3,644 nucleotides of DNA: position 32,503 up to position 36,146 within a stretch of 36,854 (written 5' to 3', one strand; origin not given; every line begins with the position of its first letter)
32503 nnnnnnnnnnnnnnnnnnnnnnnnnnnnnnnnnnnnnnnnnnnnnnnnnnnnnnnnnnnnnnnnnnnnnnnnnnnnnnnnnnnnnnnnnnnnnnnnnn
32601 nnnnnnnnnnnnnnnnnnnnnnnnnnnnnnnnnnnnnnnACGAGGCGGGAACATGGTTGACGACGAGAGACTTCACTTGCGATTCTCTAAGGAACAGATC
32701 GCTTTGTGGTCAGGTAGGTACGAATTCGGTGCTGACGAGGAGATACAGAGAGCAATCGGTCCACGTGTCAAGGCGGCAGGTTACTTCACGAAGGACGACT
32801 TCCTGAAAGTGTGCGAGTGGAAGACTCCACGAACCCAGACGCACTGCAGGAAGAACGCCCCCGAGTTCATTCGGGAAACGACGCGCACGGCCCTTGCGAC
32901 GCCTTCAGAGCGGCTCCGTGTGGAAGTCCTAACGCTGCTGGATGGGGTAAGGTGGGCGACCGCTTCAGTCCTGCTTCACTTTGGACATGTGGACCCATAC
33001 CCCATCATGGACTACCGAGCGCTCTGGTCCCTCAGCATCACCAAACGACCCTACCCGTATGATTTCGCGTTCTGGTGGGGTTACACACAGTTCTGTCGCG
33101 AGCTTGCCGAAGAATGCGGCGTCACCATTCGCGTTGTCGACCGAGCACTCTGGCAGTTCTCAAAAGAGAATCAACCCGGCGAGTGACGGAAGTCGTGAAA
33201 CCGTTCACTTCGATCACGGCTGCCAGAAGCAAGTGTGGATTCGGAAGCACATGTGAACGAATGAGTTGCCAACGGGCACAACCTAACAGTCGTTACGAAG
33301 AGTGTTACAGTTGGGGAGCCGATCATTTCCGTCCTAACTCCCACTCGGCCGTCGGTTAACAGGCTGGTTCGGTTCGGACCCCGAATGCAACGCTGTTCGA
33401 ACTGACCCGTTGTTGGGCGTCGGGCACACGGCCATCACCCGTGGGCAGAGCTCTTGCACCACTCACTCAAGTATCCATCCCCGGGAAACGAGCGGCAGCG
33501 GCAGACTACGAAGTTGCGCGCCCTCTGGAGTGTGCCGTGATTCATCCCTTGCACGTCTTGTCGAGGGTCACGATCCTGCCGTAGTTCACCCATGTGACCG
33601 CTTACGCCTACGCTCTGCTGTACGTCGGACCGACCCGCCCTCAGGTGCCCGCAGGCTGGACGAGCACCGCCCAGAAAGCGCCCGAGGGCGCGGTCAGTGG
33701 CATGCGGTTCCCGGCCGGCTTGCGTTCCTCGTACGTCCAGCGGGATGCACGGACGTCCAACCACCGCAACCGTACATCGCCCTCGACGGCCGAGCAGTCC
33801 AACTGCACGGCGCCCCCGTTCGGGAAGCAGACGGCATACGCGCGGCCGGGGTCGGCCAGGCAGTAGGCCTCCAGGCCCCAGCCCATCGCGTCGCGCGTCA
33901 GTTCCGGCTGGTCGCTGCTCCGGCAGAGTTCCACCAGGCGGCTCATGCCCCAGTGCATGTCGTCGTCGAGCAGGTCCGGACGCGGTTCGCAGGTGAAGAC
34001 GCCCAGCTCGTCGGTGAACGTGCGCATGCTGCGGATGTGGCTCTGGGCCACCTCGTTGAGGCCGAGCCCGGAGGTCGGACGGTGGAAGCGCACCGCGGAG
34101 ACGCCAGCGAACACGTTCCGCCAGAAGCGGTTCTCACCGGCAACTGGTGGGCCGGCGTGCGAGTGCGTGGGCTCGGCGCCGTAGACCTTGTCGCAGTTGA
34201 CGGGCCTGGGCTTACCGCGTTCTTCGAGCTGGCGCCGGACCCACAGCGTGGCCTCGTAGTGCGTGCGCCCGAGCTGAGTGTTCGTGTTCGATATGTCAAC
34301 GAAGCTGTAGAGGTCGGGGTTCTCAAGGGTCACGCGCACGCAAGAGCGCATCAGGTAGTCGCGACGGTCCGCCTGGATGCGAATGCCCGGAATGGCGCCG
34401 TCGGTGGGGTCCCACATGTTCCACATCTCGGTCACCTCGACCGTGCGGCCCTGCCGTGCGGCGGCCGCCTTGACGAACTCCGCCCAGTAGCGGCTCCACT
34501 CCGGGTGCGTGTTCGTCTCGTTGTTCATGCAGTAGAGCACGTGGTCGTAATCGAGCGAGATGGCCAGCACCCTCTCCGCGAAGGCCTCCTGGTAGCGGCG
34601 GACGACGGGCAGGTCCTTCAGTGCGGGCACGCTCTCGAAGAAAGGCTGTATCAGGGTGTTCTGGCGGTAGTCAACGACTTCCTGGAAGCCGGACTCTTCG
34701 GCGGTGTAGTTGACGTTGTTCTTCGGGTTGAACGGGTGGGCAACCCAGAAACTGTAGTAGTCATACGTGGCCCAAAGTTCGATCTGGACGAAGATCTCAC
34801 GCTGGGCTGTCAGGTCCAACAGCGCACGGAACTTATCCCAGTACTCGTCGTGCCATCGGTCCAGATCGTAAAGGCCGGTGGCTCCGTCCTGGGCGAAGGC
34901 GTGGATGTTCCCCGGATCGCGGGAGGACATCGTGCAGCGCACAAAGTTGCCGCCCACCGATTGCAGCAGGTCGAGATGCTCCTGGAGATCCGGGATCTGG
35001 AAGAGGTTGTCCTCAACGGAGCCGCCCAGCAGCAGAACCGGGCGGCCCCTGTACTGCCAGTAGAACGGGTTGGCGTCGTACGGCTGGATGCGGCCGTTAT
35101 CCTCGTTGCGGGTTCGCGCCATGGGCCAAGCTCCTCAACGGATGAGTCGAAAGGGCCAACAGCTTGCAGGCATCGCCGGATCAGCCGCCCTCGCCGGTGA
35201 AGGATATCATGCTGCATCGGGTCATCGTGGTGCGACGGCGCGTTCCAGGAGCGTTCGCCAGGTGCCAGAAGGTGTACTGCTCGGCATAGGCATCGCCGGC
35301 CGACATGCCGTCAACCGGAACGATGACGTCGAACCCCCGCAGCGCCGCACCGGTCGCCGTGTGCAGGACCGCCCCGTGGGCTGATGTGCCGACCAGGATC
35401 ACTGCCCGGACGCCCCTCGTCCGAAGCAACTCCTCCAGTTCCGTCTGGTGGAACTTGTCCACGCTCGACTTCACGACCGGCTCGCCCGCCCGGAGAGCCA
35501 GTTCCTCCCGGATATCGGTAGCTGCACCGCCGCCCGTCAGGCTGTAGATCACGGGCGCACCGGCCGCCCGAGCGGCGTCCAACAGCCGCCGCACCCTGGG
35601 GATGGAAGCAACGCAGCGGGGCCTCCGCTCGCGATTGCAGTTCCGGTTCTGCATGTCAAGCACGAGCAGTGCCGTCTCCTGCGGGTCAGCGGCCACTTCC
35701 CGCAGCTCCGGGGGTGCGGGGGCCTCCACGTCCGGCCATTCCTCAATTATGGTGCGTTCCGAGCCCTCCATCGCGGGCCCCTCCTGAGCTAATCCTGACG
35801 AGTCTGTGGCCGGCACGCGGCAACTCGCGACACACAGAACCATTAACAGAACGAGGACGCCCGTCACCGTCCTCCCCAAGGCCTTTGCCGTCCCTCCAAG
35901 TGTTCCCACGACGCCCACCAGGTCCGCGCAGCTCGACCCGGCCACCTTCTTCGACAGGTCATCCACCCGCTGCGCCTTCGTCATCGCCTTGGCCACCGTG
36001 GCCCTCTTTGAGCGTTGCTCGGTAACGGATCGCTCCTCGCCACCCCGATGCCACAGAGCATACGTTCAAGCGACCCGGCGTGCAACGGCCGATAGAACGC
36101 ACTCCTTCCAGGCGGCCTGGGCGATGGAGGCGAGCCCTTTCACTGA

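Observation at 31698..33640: Lower-GC two-gene islet (Mrr-like nuclease + OGG/HhH-fold-like protein) inserted between glycoside-hydrolase genes: candidate novel defence/DNA-modification-sensing module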

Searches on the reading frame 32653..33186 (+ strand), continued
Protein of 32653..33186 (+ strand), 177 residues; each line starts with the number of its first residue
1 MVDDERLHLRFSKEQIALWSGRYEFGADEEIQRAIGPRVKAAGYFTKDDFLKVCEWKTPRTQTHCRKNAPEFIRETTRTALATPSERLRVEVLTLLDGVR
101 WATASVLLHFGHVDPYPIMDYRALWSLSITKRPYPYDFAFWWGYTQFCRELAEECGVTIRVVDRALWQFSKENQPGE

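Call 96: get_annotated_region(hit=H1, flank=7000)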
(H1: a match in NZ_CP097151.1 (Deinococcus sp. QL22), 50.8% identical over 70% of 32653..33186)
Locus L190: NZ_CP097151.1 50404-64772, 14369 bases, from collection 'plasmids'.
description: Deinococcus sp. QL22 plasmid unnamed4, complete sequence
organism: Deinococcus sp. QL22 (NCBI taxid 2939437)
taxonomy: Bacteria; Deinococcota; Deinococci; Deinococcales; Deinococcaceae; Deinococcus; Deinococcus sp. QL22
host: -; source: -; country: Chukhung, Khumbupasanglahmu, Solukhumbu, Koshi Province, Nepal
typing (MOB-suite, as given by PLSDB): non-mobilizable
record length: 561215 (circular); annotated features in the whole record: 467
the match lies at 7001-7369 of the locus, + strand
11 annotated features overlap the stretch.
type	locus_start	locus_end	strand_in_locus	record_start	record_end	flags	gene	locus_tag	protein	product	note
CDS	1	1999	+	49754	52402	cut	-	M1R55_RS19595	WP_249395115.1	helicase-related protein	-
CDS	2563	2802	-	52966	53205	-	-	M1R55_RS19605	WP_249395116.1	hypothetical protein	-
CDS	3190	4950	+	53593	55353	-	-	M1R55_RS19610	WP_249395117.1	ATP-binding protein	-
CDS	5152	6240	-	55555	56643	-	recA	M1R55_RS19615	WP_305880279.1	recombinase RecA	GO:0006310 - DNA recombination [Evidence IEA]; GO:0006281 - DNA repair [Evidence IEA]; GO:0009432 - SOS response ...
CDS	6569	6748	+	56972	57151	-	-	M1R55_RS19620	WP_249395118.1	hypothetical protein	-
CDS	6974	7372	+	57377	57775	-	-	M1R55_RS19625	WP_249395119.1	hypothetical protein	-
CDS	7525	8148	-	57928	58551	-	-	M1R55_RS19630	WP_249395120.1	hypothetical protein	-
CDS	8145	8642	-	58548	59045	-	-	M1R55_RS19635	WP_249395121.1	GIY-YIG nuclease family protein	-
CDS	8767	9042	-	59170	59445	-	-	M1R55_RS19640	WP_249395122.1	hypothetical protein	-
CDS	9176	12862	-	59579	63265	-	-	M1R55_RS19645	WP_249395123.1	PxKF domain-containing protein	-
CDS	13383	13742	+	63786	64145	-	-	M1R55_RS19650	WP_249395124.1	hypothetical protein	-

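Call 99: find_encoding_contigs(protein=window:32653-33186:+, flank=3000, max_places=3)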
Protein window:32653-33186:+ (177 aa): 2 contigs read that carry it; 2 places shown.
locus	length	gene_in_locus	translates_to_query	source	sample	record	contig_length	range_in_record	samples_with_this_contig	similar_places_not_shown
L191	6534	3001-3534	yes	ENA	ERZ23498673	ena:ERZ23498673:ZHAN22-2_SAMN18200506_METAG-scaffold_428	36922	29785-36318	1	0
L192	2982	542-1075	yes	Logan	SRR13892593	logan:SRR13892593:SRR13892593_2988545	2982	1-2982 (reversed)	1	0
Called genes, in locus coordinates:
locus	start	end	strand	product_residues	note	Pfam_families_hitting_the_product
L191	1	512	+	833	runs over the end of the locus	PF05345:He_PIG (faint), PF25788:Ig_Rha78A_N (faint)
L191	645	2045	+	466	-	PF13204:Apiosidase, PF12904:Collagen_bind_2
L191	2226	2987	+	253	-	PF22522:DUF6998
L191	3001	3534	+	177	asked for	-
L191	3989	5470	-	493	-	-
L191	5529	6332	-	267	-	PF00857:Isochorismatase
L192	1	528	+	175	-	?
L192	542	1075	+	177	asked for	-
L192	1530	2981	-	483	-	?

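Call 103: fold_search(model_id=the predicted structure, library=viral)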
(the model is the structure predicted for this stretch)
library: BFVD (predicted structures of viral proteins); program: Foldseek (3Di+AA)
matches with E <= 10: 115; with E <= 0.001: 0
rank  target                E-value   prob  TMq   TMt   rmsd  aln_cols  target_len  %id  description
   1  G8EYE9                4.7e-02  0.94  0.44  0.40   9.7       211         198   10  Uncharacterized protein [Synechococcus phage S-CBP42]
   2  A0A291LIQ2            7.2e-02  0.87  0.40  0.25   9.7       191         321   10  Uncharacterized protein [Streptomyces phage Tefunt]
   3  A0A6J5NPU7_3          1.4e-01  0.60  0.37  0.09   9.4       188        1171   14  Helicase/UvrB, N-terminal [uncultured Caudovirales phage]
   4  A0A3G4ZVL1            1.9e-01  0.25  0.29  0.20  11.5       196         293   10  DNA-3-methyladenine glycosylase 2 family protein [Edafosvirus sp.]
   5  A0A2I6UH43            3.4e-01  0.41  0.33  0.30  11.7       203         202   12  Uncharacterized protein [Salinibacter phage M31CR41-2]
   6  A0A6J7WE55            4.0e-01  0.63  0.47  0.25   7.5       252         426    9  Uncharacterized protein [uncultured Caudovirales phage]
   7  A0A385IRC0            4.4e-01  0.35  0.34  0.22   8.5       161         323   16  (no name in the UniProt tables at hand)
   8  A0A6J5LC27            5.8e-01  0.28  0.37  0.10  11.6       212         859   12  Uncharacterized protein [uncultured Caudovirales phage]
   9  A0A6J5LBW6            7.6e-01  0.16  0.32  0.06  13.2       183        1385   15  Cell wall hydrolase, SleB [uncultured Caudovirales phage]
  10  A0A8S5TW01            9.9e-01  0.11  0.19  0.16  18.7       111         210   18  HOMEOBOX PROTEIN PAX-6/DNA COMPLEX, PAIRED DOMAIN, TRANSCRIPTION, PROTEIN-DNA.5A [Myoviridae sp. ctpvf97]
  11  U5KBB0                1.4e+00  0.10  0.22  0.18   8.5       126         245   13  HhH-GPD domain-containing protein [Clostera anastomosis granulovirus A]
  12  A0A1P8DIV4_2          1.8e+00  0.18  0.29  0.07   8.4       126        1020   13  (no name in the UniProt tables at hand)
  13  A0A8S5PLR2            1.9e+00  0.08  0.20  0.17  17.6        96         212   19  Uncharacterized protein [Myoviridae sp. ctisV53]
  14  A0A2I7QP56            2.3e+00  0.04  0.15  0.07  14.5       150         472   15  (no name in the UniProt tables at hand)
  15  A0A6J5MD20            2.5e+00  0.08  0.32  0.28  13.6       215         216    8  Uncharacterized protein [uncultured Caudovirales phage]
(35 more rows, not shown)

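Call 112: search_protein_families(library=pfam, alignment_id=A6, max_evalue=0.00001)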
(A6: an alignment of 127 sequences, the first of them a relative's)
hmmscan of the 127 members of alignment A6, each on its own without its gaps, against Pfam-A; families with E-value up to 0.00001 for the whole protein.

A. member 1, L001:2849-5614:+ (921 aa): 0 families

B. families by the number of members that match (of 127 scanned): 133 families (the first 25 are shown)
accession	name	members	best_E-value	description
PF00248.27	Aldo_ket_red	2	1.9e-68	Aldo/keto reductase family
PF00549.24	Ligase_CoA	2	1e-23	CoA-ligase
PF00730.31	HhH-GPD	2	5.5e-16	HhH-GPD superfamily base excision DNA repair protein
PF01794.25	Ferric_reduct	2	9.3e-15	Ferric reductase like transmembrane component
PF05163.17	DinB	2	7.7e-14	DinB family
PF01078.27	Mg_chelatase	2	5.6e-12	Magnesium chelatase, subunit ChlI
PF01909.29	NTP_transf_2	2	4.3e-10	Nucleotidyltransferase domain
PF07728.20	AAA_5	2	9.3e-10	AAA domain (dynein-related subfamily)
PF18765.7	Polbeta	2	1.1e-08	Polymerase beta, Nucleotidyltransferase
PF01532.26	Glyco_hydro_47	1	3.5e-118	Glycosyl hydrolase family 47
PF13424.12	TPR_12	1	7.7e-110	Tetratricopeptide repeat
PF13374.12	TPR_10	1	1.2e-109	Tetratricopeptide repeat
PF22187.2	DUF6946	1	3e-88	Domain of unknown function (DUF6946)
PF03190.21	Thioredox_DsbH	1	1.9e-75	Protein of unknown function, DUF255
PF02384.22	N6_Mtase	1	7.5e-69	N-6 DNA Methylase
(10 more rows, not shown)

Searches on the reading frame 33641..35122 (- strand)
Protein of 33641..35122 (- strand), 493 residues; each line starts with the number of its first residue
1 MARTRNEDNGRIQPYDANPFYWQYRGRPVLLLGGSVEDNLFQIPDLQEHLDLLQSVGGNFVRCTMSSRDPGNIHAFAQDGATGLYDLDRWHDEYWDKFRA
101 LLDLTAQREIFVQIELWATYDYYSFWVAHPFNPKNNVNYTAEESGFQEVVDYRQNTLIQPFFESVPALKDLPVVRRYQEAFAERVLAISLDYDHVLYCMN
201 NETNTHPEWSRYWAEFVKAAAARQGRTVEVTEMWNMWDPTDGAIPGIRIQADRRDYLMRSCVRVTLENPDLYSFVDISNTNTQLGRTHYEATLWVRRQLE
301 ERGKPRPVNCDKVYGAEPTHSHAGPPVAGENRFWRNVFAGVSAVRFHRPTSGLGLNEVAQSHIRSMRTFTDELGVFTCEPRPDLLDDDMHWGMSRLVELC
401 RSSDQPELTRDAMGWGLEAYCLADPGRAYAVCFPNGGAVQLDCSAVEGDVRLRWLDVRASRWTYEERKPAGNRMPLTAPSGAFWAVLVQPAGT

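Call 3: search_protein_families(library=pfam, proteins=[window:33641-35122:-], max_evalue=1)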
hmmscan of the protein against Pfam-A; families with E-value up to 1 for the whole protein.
window:33641-35122:- (493 aa): 1 family
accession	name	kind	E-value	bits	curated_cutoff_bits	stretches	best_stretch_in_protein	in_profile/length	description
PF08906.16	T6SS_Tdi1_C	-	0.14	12.5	27.4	1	27-54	45-72/75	T6SS immunity protein Tdi1, C-terminal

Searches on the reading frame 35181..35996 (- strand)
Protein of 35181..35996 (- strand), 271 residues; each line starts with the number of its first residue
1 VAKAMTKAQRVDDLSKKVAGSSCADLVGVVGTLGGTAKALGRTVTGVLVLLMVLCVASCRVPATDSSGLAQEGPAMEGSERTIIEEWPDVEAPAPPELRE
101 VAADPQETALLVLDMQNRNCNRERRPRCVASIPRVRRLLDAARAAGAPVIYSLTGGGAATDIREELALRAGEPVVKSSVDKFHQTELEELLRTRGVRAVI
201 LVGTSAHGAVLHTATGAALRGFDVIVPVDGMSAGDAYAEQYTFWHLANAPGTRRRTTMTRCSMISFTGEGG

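Call 61: search_protein_families(library=pfam, proteins=[window:35181-35996:-], max_evalue=0.001)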
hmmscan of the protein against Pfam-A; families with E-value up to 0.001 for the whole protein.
window:35181-35996:- (271 aa): 1 family
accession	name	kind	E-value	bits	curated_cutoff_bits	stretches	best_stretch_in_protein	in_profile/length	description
PF00857.26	Isochorismatase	-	2e-30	106.6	27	1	108-248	1-165/175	Isochorismatase domain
